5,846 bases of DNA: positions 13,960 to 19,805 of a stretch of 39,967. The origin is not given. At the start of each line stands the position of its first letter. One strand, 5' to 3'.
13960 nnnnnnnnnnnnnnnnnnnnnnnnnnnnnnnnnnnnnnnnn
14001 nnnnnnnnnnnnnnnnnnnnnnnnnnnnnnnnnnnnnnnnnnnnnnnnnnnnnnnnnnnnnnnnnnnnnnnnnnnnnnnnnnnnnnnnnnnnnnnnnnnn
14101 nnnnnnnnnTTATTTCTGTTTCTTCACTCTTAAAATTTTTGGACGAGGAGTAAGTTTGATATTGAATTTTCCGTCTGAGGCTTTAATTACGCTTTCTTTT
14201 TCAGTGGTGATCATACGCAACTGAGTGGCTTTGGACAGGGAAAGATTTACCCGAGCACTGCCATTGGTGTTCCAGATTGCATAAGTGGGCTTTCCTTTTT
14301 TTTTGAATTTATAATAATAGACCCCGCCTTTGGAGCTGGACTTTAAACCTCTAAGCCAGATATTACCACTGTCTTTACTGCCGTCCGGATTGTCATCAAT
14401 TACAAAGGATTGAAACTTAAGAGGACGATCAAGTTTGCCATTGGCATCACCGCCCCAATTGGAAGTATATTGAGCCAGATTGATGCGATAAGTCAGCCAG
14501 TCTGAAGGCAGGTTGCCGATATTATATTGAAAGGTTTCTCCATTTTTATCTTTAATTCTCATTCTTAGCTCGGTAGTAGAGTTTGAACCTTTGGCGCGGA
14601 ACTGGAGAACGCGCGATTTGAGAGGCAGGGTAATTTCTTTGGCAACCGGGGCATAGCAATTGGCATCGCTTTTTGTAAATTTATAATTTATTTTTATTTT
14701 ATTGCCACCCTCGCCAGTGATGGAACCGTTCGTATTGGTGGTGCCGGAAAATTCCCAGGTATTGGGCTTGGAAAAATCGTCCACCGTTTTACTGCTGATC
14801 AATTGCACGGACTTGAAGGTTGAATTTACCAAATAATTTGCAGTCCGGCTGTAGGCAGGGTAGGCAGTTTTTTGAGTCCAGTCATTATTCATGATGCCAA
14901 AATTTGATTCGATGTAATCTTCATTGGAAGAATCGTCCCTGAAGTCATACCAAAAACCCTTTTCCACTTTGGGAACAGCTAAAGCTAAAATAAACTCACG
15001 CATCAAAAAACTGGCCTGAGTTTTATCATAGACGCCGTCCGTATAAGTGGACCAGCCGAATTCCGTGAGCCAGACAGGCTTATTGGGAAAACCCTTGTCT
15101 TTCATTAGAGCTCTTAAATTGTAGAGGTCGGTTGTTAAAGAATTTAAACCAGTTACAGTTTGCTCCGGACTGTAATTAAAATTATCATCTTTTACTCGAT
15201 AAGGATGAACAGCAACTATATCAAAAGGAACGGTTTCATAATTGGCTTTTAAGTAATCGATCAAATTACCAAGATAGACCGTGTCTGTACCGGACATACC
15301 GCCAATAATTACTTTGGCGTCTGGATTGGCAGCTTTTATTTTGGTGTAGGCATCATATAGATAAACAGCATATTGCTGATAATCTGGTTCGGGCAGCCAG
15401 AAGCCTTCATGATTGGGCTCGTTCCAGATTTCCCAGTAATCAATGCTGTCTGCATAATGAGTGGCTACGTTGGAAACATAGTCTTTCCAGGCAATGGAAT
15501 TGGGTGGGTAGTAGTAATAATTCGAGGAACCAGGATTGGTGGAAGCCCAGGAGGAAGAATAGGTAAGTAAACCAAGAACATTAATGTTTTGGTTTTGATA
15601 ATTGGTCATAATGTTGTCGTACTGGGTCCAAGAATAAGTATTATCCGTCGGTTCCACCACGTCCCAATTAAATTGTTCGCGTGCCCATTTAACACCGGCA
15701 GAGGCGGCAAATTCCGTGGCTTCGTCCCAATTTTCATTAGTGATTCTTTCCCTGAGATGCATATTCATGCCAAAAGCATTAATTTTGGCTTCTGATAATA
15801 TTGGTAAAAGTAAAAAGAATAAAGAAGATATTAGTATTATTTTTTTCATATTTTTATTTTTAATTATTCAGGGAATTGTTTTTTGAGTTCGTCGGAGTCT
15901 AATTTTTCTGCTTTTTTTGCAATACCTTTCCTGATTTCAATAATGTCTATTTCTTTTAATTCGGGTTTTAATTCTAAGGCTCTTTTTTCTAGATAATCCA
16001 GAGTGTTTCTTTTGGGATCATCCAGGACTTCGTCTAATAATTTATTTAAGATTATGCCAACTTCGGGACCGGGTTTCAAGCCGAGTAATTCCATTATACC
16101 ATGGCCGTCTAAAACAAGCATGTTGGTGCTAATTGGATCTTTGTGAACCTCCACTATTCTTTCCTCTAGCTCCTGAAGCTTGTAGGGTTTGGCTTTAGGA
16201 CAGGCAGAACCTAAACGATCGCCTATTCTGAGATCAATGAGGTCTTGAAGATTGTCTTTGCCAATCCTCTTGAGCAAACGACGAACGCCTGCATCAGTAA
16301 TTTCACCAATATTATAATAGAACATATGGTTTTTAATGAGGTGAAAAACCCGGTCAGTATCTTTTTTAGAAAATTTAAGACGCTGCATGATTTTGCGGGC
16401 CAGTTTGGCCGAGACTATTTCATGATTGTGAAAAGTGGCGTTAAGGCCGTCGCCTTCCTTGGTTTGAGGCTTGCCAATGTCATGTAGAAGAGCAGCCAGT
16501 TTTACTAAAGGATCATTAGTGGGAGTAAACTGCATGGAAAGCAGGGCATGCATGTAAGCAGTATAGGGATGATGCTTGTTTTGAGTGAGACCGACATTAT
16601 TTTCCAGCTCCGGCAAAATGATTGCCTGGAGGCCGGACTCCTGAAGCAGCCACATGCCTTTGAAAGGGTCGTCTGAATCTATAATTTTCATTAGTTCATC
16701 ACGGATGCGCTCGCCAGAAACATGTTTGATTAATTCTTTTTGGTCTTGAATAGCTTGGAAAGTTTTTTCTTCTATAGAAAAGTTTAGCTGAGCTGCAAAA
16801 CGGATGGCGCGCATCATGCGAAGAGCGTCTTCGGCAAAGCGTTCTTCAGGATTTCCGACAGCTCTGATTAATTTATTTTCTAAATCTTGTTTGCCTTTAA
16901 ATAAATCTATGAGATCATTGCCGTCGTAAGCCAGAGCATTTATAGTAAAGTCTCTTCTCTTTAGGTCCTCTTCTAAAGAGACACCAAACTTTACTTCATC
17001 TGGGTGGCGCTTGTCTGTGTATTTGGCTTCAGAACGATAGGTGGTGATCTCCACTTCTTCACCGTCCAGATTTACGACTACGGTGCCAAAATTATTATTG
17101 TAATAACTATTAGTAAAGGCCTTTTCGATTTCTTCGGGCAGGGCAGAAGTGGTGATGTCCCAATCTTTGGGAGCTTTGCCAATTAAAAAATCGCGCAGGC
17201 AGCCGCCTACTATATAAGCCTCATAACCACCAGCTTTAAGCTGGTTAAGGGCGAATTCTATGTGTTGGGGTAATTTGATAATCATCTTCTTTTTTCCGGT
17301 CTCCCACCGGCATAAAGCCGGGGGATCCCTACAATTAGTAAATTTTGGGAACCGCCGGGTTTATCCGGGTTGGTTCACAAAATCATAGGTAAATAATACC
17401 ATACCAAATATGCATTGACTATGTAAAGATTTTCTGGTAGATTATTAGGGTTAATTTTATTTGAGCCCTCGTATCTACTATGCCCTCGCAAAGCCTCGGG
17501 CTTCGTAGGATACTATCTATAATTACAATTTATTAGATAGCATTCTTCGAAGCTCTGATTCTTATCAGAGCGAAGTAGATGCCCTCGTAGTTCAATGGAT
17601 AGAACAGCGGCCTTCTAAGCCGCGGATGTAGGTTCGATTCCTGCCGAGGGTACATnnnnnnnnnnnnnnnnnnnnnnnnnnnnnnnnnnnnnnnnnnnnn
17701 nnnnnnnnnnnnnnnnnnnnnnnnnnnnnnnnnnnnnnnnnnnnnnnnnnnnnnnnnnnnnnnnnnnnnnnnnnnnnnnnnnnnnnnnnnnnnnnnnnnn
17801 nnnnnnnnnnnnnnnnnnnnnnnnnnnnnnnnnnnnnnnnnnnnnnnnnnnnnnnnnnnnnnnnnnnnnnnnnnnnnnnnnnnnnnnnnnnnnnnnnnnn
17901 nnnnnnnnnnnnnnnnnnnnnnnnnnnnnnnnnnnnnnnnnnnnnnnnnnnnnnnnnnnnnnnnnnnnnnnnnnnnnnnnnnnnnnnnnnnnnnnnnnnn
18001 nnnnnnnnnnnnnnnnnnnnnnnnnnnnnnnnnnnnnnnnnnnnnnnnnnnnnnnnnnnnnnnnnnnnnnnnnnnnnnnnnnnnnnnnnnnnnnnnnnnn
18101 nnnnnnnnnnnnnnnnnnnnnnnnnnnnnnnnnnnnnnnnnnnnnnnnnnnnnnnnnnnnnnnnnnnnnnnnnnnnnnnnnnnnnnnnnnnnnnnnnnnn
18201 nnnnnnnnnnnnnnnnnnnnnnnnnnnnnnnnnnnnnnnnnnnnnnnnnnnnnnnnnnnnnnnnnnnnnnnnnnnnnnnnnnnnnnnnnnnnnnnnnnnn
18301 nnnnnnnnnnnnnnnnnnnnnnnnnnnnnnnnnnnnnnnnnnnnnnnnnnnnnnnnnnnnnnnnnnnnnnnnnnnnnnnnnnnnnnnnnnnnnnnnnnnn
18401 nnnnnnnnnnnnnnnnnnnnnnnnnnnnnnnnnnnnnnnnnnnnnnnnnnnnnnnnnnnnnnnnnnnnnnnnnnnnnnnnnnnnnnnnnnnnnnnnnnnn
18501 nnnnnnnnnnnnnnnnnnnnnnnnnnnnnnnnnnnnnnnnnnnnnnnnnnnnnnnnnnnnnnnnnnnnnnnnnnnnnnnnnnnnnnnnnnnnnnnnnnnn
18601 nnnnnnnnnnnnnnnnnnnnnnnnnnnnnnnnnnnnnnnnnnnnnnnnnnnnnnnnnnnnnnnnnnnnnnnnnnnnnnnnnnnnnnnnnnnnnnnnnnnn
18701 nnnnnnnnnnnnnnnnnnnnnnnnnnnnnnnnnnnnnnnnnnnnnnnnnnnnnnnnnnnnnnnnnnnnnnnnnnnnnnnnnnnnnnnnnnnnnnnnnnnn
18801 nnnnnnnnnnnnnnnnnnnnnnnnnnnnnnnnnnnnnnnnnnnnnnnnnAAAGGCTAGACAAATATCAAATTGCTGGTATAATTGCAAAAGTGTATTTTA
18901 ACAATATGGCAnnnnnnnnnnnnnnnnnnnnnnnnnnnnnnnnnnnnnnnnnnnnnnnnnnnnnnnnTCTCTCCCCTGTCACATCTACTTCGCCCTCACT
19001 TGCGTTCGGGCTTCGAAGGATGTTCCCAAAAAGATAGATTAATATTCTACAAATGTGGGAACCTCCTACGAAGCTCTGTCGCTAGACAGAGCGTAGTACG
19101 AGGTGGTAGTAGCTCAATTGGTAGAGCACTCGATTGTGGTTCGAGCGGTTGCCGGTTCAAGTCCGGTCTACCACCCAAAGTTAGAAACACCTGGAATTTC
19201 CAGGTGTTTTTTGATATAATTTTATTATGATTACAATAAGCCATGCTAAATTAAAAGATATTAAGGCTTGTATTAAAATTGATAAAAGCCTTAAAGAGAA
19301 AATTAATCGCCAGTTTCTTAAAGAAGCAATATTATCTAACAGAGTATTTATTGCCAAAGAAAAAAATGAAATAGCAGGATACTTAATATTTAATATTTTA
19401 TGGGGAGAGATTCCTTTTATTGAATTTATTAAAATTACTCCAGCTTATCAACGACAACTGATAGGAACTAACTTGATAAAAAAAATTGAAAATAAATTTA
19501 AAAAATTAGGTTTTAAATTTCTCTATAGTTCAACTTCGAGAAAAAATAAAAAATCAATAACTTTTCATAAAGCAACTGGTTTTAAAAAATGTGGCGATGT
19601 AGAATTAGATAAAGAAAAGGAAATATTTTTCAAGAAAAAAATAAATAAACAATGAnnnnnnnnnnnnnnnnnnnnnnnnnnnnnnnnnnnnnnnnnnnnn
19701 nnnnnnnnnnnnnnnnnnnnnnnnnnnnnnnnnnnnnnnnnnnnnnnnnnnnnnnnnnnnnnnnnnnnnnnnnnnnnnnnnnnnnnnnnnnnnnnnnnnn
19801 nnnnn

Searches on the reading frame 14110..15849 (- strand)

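Call 23: search_protein_families(library=pfam, proteins=[window:14110-15849:-], max_evalue=0.001)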
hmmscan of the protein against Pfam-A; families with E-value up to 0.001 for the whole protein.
window:14110-15849:- (579 aa): 4 families
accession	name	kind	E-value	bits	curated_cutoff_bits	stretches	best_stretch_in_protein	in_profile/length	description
PF01229.23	Glyco_hydro_39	-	1.7e-12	47.4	26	1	71-284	73-293/472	Glycosyl hydrolases family 39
PF02449.21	Glyco_hydro_42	-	2.7e-05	24.1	21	1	34-92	5-64/376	Beta-galactosidase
PF00331.26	Glyco_hydro_10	-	0.00011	22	22.1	1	41-183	26-170/311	Glycosyl hydrolase family 10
PF11790.14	Glyco_hydro_cc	-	0.00025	21.1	21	1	123-309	53-216/237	Glycosyl hydrolase catalytic core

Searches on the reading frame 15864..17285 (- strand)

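Call 23: search_protein_families(library=pfam, proteins=[window:15864-17285:-], max_evalue=0.001)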
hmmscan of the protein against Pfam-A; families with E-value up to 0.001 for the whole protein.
window:15864-17285:- (473 aa): 4 families
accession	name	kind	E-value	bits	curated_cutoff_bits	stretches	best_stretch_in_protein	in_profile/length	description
PF01743.26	PolyA_pol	-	7e-38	130.3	23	1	23-141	1-126/126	Poly A polymerase head domain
PF12627.12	PolyA_pol_RNAbd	-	5.4e-20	71.4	22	1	168-228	1-61/64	Probable RNA and SrmB- binding site of polymerase A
PF01966.28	HD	-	1.5e-12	48.2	22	1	243-335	9-93/116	HD domain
PF13735.12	tRNA_NucTran2_2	-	1.3e-05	25.7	27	1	294-432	22-145/149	tRNA nucleotidyltransferase domain 2 putative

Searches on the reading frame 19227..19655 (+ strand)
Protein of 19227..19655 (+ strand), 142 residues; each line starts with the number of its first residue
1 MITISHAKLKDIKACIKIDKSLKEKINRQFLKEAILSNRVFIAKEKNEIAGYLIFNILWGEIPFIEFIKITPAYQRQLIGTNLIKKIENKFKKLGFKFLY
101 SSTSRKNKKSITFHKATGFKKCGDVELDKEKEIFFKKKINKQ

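Call 23: search_protein_families(library=pfam, proteins=[window:19227-19655:+], max_evalue=0.001)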
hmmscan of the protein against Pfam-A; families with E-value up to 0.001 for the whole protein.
window:19227-19655:+ (142 aa): 4 families
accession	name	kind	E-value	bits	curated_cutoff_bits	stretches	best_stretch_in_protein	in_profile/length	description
PF00583.31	Acetyltransf_1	-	8.6e-14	52.3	20.7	1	36-119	31-116/116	Acetyltransferase (GNAT) family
PF13673.13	Acetyltransf_10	-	4e-08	33.7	23.6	1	22-125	13-113/128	Acetyltransferase (GNAT) domain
PF13508.13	Acetyltransf_7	-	4.8e-08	33.7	27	1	38-120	3-83/84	Acetyltransferase (GNAT) domain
PF13420.13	Acetyltransf_4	-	5.6e-06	26.9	24.3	1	29-125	39-140/155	Acetyltransferase (GNAT) domain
